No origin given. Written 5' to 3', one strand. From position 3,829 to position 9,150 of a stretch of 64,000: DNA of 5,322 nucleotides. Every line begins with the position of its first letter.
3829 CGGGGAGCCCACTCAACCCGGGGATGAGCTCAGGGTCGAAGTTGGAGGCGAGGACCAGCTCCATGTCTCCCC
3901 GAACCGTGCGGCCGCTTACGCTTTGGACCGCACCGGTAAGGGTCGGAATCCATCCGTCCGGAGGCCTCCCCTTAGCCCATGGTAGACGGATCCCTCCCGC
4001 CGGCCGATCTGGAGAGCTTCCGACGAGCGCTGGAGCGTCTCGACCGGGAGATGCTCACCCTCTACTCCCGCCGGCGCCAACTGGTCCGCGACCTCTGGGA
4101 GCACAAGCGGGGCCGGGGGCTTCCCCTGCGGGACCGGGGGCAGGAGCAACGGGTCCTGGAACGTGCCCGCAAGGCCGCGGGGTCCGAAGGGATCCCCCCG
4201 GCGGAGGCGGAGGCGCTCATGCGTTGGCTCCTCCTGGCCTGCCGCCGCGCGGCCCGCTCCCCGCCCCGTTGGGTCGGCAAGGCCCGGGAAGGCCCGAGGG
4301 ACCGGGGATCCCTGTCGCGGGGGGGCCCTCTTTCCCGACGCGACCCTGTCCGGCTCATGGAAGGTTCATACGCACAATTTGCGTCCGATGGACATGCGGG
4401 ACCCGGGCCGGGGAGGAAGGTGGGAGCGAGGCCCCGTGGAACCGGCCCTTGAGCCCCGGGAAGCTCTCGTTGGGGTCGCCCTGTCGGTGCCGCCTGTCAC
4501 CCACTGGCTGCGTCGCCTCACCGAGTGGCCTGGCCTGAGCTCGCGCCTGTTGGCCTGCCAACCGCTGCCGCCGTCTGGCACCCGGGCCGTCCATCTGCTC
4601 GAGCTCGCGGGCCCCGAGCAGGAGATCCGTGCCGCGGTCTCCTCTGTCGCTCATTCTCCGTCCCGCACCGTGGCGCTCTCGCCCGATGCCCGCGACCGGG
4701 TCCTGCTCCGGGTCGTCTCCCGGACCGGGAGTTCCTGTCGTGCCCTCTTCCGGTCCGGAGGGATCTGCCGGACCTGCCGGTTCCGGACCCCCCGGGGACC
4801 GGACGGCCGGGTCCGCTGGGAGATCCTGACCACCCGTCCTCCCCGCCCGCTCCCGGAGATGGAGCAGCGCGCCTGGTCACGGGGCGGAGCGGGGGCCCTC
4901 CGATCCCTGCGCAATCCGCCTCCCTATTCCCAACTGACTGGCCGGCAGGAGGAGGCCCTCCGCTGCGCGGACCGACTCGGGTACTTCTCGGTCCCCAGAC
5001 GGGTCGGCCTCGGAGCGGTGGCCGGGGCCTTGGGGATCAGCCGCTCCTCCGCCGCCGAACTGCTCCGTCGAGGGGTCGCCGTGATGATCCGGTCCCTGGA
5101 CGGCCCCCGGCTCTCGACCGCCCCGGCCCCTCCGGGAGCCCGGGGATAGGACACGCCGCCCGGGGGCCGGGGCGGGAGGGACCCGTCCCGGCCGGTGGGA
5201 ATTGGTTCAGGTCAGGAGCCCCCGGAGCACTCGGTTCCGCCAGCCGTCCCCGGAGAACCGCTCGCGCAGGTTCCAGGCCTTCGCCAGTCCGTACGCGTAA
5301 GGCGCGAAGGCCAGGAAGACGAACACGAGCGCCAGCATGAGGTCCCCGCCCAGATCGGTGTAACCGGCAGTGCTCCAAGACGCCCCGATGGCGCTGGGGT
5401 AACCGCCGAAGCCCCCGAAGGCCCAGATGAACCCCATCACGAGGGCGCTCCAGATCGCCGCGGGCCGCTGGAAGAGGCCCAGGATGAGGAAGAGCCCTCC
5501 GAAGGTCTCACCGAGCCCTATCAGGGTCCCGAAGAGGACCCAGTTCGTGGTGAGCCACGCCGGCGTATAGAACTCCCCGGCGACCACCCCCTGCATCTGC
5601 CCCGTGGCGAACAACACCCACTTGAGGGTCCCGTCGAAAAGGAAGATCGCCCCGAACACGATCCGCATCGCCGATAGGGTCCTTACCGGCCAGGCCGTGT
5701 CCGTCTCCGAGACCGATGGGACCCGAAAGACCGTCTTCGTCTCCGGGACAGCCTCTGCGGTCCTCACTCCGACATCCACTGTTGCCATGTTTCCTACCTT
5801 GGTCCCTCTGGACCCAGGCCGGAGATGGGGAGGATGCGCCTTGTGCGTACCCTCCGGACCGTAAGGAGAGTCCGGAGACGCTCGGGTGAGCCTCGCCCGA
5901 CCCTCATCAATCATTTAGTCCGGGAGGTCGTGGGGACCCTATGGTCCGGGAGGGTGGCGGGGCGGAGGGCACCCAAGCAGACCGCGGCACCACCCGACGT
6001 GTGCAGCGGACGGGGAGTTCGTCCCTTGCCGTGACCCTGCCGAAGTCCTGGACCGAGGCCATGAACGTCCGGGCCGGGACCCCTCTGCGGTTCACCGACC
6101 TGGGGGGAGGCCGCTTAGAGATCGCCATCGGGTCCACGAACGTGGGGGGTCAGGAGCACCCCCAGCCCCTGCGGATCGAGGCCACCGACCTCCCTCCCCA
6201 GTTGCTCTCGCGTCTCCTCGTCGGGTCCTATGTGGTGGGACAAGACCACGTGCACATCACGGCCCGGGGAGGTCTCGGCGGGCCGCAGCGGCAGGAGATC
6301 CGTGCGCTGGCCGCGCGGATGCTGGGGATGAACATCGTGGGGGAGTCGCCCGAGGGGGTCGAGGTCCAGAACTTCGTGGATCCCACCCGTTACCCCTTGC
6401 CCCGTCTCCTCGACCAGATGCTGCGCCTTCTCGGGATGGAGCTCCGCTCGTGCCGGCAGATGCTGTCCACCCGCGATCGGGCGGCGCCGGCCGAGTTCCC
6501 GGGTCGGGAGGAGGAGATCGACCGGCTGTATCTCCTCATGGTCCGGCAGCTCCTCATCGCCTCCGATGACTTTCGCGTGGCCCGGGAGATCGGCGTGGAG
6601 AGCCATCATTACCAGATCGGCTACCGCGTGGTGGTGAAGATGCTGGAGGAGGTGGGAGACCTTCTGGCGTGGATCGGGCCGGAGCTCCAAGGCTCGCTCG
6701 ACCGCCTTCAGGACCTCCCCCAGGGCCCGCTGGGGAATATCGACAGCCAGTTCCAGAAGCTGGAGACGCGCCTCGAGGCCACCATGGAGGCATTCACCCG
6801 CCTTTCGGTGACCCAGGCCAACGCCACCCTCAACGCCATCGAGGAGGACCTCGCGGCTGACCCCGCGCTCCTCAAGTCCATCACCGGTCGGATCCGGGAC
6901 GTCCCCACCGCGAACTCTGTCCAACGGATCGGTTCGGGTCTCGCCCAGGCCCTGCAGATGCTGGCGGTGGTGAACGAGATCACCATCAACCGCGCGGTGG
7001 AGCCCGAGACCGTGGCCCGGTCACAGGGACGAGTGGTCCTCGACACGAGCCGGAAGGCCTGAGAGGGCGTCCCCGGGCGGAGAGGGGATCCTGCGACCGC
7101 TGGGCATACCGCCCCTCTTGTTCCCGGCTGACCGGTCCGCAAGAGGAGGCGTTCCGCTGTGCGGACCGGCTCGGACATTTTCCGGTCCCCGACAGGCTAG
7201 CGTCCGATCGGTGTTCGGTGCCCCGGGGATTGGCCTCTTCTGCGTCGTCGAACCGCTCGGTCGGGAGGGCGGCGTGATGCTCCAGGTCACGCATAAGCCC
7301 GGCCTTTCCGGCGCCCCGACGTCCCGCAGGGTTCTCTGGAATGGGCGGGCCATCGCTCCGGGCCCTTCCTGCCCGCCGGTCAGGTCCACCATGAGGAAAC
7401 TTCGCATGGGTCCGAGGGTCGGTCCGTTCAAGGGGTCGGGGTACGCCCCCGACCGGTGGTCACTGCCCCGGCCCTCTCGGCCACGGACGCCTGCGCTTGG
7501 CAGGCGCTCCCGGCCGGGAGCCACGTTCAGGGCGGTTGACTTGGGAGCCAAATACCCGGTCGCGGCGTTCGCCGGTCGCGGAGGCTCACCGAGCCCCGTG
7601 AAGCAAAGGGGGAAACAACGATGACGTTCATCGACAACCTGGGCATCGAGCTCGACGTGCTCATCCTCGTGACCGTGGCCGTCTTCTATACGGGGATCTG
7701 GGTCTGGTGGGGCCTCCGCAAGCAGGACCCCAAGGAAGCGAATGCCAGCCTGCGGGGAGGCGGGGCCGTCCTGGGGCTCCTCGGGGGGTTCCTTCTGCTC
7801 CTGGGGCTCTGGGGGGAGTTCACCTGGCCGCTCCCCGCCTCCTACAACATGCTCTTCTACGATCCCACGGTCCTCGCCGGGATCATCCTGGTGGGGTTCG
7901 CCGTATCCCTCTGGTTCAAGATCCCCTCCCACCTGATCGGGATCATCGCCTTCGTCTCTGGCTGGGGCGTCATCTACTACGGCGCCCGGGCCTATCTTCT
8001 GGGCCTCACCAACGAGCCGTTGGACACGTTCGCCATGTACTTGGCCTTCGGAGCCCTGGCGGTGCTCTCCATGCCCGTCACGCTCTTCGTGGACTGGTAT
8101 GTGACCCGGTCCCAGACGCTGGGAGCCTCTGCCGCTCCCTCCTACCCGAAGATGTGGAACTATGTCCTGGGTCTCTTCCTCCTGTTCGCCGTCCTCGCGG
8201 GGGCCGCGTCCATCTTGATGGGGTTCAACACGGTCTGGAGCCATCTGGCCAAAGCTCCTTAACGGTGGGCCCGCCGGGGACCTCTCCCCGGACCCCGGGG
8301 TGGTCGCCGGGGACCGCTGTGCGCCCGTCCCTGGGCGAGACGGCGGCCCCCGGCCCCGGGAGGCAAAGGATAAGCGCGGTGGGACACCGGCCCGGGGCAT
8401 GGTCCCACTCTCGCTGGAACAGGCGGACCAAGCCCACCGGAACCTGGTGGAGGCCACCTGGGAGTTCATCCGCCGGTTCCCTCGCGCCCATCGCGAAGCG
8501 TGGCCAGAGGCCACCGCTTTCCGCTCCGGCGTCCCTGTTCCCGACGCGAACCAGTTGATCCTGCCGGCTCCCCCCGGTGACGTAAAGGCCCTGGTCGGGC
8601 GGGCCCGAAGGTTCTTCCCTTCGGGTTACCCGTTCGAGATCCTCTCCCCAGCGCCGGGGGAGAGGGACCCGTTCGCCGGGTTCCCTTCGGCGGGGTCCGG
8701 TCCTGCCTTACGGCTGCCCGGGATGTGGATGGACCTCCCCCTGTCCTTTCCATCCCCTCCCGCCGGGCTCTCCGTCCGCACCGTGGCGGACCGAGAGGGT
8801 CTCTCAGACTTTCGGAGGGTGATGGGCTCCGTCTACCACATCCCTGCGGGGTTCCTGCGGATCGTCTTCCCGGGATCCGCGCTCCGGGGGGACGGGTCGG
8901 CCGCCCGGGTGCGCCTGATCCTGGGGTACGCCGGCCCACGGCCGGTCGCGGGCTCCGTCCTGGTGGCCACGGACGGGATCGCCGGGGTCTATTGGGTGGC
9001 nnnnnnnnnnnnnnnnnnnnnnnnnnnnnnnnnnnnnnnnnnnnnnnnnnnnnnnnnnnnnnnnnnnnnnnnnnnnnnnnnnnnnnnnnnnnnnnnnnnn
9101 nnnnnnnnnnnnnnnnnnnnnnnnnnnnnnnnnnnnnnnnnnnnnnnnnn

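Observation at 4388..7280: Duplicated regulator module: two AbrB-PhoU paralogs, one flanked by an intact Bat-type HTH_10 regulator and a decayed copy of the same HTH_10 gene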

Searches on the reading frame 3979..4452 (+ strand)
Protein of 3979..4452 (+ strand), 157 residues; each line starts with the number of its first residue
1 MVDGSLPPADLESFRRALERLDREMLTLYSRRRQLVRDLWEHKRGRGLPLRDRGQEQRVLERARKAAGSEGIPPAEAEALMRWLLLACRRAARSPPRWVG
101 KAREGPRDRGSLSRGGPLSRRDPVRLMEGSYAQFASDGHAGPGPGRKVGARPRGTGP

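Call 4: search_protein_families(library=pfam, proteins=[window:3979-4452:+], max_evalue=0.01)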
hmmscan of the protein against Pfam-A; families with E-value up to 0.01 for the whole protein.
window:3979-4452:+ (157 aa): 1 family
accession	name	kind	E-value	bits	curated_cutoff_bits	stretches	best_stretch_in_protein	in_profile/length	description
PF01817.26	CM_2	-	1.8e-14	54.2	27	1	15-90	2-77/80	Chorismate mutase type II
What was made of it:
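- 3979..4452 (+): Chorismate mutase (CM_2). It overlaps the HTH_10 start by 17 nt. Pfam CM_2 E=1.8e-14 (call 4).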

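Call 71: search_protein_families(library=ncbifam, proteins=[window:3979-4452:+], max_evalue=0.01)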
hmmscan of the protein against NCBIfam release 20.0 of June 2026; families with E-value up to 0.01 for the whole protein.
window:3979-4452:+ (157 aa): 17 families
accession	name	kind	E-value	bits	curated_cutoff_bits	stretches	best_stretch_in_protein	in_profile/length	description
TIGR01791.2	CM_archaeal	equivalog_domain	3.1e-14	52.8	66.95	1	11-86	1-76/83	chorismate mutase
NF008400.0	PRK11199.1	equivalog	7.5e-09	35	273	1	10-85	4-79/374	bifunctional chorismate mutase/prephenate dehydrogenase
NF004925.0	PRK06285.1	equivalog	3.1e-07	30.4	77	1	10-85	8-83/99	chorismate mutase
TIGR01799.1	CM_T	equivalog_domain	3.4e-07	30.3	95.9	1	11-85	1-75/83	chorismate mutase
TIGR01806.1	CM_mono2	equivalog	1.1e-06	28.7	74.15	1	30-87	14-71/114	gamma subclass chorismate mutase AroQ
NF005965.0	PRK08055.1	equivalog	6.7e-06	25.7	179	1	25-85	31-91/182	chorismate mutase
TIGR01808.1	CM_M_hiGC-arch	equivalog_domain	2.8e-05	24.1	52.15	1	11-71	2-61/74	chorismate mutase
TIGR01805.1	CM_mono_grmpos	equivalog_domain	5.2e-05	23.4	71.2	1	11-65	1-55/81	chorismate mutase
NF006691.0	PRK09239.1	equivalog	7.1e-05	22.9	120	1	9-85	10-86/108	chorismate mutase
NF006741.0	PRK09269.1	equivalog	0.00017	21.3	158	0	32-81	44-93/194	chorismate mutase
TIGR01797.1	CM_P_1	equivalog_domain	0.00033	20.8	73.7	1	12-62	2-52/83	chorismate mutase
TIGR01803.1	CM-like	subfamily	0.00041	20.5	73.35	1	11-80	1-70/82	chorismate mutase family protein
NF007910.0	PRK10622.1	equivalog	0.00098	18.1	577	1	11-64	7-60/386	bifunctional chorismate mutase/prephenate dehydratase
NF005894.0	PRK07857.1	equivalog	0.0011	18.8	73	1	9-72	28-91/106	chorismate mutase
TIGR01801.1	CM_A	equivalog_domain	0.0016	18.6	106.35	1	10-62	5-57/102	chorismate mutase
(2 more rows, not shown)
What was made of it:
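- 3979..4452 (+): NCBIfam archaeal chorismate mutase E=3e-14, below the curated cut-off (call 71).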

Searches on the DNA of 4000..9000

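Call 47: search_rna_families(source=window, start=4000, end=9000, threshold=evalue, max_evalue=1)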
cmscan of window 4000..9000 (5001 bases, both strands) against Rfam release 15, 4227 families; matches with E-value up to 1: 1.
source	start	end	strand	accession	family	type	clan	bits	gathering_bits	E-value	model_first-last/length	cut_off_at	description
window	6787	6820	-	RF02975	DUF3800-XI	Gene; sRNA;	-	22.1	37.8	0.087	1-48/48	no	DUF3800-XI RNA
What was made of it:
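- No Rfam family matches the region (call 47).
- Tried and rejected: One chance-level hit inside the coding region and nothing in the intergenic regions (call 47).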
